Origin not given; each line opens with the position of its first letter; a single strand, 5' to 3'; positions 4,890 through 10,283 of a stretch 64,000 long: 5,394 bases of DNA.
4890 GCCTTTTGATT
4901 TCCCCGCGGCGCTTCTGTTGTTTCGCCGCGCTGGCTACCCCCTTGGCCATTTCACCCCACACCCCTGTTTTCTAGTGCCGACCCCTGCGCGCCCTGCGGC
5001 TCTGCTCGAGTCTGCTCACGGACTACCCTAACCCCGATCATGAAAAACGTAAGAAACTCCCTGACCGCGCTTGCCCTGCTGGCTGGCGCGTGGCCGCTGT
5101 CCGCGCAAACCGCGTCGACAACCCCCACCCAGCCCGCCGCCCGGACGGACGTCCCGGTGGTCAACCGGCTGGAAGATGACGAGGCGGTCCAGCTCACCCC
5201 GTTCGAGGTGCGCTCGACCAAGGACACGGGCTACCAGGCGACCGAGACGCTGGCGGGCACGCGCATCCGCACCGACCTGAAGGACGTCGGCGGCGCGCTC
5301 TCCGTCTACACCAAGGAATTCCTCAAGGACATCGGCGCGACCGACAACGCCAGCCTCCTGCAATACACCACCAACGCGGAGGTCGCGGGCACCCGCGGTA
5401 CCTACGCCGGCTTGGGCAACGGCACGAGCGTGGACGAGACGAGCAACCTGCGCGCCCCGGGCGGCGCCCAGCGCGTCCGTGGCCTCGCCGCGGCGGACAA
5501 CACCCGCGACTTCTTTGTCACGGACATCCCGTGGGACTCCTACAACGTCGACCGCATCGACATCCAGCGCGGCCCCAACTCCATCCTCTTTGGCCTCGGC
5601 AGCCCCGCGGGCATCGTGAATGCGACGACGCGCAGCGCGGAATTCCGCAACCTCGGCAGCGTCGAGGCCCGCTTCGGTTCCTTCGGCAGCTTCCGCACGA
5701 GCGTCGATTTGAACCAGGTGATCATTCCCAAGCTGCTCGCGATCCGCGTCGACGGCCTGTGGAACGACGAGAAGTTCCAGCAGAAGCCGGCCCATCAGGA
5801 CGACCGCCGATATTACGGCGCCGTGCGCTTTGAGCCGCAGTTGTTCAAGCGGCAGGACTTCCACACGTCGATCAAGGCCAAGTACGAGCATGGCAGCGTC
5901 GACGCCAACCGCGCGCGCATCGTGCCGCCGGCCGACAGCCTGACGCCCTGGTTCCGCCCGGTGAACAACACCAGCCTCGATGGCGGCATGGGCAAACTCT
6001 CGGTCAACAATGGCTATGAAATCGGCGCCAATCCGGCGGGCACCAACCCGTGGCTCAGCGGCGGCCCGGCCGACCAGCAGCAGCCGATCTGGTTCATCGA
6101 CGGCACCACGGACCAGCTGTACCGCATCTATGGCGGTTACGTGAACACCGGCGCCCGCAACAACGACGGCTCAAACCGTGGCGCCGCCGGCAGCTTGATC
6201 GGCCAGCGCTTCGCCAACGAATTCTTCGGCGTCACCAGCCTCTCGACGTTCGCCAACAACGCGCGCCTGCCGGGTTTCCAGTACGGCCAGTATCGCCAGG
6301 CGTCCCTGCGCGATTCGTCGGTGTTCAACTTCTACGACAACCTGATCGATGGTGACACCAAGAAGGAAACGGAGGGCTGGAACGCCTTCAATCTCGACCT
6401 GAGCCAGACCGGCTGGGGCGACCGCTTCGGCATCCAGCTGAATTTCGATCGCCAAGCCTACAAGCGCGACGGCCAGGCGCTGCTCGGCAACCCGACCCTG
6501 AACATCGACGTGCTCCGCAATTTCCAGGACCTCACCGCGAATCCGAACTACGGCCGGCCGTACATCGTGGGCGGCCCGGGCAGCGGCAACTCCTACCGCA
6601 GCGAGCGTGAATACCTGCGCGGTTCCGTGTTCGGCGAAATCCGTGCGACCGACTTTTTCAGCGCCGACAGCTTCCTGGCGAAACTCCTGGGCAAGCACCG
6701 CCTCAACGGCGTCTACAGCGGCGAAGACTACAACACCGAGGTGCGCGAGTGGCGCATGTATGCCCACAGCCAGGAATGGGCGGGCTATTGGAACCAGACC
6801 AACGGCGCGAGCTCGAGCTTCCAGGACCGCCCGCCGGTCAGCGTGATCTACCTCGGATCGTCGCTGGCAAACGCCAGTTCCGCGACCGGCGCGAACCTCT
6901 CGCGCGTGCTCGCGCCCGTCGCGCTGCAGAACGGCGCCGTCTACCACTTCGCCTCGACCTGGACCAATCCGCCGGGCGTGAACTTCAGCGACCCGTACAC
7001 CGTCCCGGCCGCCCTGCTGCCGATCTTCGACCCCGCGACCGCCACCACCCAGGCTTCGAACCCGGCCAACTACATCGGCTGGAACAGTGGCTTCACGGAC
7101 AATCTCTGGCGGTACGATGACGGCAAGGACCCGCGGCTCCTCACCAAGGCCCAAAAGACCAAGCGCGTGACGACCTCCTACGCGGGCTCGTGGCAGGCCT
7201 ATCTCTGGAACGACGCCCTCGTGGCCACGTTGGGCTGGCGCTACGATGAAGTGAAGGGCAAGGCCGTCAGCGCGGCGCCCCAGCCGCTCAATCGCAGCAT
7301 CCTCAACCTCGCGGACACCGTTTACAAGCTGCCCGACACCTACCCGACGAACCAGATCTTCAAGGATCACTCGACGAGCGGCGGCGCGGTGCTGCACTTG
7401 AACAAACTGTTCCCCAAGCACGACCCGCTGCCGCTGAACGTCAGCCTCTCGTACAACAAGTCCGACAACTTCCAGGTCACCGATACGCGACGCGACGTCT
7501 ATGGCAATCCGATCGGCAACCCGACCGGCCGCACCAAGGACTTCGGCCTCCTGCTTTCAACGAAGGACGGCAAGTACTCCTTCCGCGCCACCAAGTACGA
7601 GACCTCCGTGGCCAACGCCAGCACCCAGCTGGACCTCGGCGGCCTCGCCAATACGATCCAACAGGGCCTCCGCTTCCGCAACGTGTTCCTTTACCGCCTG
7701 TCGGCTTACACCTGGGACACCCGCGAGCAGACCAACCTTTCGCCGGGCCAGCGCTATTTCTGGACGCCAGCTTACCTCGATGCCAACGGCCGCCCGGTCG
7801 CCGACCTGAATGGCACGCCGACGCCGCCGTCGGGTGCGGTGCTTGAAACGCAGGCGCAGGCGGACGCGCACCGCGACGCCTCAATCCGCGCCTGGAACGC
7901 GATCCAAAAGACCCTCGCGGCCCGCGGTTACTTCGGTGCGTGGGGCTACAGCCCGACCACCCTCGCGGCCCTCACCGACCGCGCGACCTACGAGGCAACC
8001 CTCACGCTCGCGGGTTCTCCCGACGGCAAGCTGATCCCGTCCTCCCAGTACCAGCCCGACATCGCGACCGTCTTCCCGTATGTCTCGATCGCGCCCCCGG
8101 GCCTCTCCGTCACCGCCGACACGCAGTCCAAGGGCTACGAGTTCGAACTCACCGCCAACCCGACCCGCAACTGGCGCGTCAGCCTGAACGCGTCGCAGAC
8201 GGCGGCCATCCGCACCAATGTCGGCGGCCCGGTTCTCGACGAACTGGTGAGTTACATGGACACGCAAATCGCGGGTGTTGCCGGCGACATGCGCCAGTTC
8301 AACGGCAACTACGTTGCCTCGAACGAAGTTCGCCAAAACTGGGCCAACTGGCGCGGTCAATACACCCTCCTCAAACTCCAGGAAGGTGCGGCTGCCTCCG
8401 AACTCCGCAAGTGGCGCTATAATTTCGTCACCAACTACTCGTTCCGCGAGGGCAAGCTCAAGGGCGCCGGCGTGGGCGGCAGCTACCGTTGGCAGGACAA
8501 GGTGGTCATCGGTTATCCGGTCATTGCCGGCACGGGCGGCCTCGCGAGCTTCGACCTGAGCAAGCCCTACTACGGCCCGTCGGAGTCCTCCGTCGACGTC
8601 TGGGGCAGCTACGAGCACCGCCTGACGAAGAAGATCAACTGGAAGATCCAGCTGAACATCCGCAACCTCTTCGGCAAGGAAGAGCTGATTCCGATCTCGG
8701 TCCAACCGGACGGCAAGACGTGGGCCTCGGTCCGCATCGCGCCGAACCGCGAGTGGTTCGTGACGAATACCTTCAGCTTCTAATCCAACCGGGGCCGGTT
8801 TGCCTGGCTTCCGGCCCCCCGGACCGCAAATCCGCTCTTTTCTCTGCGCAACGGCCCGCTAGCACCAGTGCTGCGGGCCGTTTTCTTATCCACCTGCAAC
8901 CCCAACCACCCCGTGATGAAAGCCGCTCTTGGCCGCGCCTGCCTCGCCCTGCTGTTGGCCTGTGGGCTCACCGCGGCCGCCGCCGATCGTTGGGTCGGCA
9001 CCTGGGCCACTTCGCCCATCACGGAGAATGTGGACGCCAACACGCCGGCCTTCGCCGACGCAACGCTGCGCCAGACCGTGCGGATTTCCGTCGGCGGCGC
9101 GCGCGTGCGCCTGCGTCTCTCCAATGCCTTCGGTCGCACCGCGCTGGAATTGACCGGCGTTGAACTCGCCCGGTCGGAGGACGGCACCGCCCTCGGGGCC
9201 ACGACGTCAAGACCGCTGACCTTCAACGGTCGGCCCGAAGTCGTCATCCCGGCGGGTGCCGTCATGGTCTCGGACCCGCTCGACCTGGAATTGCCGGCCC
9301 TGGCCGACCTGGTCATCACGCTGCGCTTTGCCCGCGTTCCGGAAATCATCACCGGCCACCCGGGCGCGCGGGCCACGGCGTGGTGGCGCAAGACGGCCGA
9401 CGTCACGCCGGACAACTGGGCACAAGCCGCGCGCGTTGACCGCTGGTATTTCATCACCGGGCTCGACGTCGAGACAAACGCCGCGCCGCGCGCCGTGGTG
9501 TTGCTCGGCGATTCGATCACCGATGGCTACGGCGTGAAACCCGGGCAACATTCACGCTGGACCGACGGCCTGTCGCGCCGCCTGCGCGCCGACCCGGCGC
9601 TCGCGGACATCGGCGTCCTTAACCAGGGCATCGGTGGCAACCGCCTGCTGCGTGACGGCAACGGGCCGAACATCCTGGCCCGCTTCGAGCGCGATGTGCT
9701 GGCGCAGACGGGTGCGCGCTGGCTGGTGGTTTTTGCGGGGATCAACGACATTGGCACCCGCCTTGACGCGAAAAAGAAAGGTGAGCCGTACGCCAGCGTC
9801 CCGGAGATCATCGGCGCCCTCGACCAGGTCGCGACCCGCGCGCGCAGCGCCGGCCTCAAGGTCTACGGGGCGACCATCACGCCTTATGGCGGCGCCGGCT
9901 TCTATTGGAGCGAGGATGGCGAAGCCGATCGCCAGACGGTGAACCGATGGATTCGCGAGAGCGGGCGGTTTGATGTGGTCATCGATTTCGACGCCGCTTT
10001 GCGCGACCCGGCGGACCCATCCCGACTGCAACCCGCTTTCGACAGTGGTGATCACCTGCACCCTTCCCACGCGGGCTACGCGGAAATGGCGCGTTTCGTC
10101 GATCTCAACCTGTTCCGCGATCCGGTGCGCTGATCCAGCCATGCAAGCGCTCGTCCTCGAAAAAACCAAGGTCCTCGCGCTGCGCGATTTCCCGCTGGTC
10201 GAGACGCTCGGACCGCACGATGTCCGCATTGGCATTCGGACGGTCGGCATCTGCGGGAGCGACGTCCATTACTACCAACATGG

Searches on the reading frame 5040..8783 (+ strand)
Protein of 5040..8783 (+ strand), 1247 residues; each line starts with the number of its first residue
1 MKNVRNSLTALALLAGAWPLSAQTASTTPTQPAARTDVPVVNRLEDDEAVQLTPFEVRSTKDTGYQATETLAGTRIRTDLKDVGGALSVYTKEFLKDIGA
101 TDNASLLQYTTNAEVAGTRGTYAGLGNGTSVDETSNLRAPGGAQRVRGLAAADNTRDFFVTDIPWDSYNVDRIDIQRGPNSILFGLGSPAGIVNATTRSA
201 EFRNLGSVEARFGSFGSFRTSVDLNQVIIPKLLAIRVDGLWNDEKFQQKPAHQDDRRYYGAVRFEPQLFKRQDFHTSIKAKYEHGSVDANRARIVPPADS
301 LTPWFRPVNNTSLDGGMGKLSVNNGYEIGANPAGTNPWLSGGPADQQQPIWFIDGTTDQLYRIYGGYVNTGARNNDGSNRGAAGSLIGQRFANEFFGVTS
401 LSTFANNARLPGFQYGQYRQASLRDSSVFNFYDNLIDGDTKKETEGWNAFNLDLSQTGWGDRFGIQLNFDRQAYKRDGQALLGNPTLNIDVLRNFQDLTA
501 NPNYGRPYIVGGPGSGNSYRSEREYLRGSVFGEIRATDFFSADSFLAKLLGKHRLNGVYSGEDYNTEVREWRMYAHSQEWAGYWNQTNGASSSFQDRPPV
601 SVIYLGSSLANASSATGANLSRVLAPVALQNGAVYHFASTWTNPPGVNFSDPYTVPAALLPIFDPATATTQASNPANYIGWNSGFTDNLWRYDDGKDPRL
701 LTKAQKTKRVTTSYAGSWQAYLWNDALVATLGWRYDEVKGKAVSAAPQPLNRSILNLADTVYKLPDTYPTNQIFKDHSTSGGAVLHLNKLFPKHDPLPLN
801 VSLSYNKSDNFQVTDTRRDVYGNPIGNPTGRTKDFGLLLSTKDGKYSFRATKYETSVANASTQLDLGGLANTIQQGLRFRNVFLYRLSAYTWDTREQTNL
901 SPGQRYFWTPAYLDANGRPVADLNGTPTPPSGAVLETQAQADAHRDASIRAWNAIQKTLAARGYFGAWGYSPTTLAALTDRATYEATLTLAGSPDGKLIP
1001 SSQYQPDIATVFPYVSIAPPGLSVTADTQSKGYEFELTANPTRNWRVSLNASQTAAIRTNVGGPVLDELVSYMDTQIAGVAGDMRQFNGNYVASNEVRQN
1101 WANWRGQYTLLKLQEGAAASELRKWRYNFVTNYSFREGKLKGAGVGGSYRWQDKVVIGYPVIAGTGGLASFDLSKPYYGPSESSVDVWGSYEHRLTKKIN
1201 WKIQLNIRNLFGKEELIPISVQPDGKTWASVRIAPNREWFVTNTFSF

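Call 8: search_protein_families(library=pfam, proteins=[window:5040-8783:+])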
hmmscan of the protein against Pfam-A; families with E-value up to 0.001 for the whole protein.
window:5040-8783:+ (1247 aa): 1 family
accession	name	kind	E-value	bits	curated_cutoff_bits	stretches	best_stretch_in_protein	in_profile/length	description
PF07715.20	Plug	-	2e-06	28.7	23.9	1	80-192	2-107/107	TonB-dependent Receptor Plug Domain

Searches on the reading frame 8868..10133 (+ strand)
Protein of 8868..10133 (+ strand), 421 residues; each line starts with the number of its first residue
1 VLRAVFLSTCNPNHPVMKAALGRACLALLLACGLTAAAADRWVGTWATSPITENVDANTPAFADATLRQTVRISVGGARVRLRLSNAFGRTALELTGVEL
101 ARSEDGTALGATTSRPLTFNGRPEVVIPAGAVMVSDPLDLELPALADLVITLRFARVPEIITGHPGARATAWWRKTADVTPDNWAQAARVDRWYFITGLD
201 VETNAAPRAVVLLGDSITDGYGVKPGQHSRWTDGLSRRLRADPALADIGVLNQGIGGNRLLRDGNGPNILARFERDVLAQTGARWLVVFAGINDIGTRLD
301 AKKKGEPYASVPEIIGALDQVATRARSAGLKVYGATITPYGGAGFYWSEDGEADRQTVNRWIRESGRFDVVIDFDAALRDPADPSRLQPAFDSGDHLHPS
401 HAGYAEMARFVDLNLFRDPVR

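Call 7: search_protein_families(library=pfam, proteins=[window:8868-10133:+])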
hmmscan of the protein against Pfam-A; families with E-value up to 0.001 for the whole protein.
window:8868-10133:+ (421 aa): 2 families
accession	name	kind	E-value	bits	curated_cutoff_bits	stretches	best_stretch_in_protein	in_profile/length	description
PF13472.12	Lipase_GDSL_2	-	1.6e-27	97.6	32.9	1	213-405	2-177/178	GDSL-like Lipase/Acylhydrolase family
PF00657.28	Lipase_GDSL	-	7.6e-24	85.5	23.6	1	210-409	1-206/208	GDSL-like Lipase/Acylhydrolase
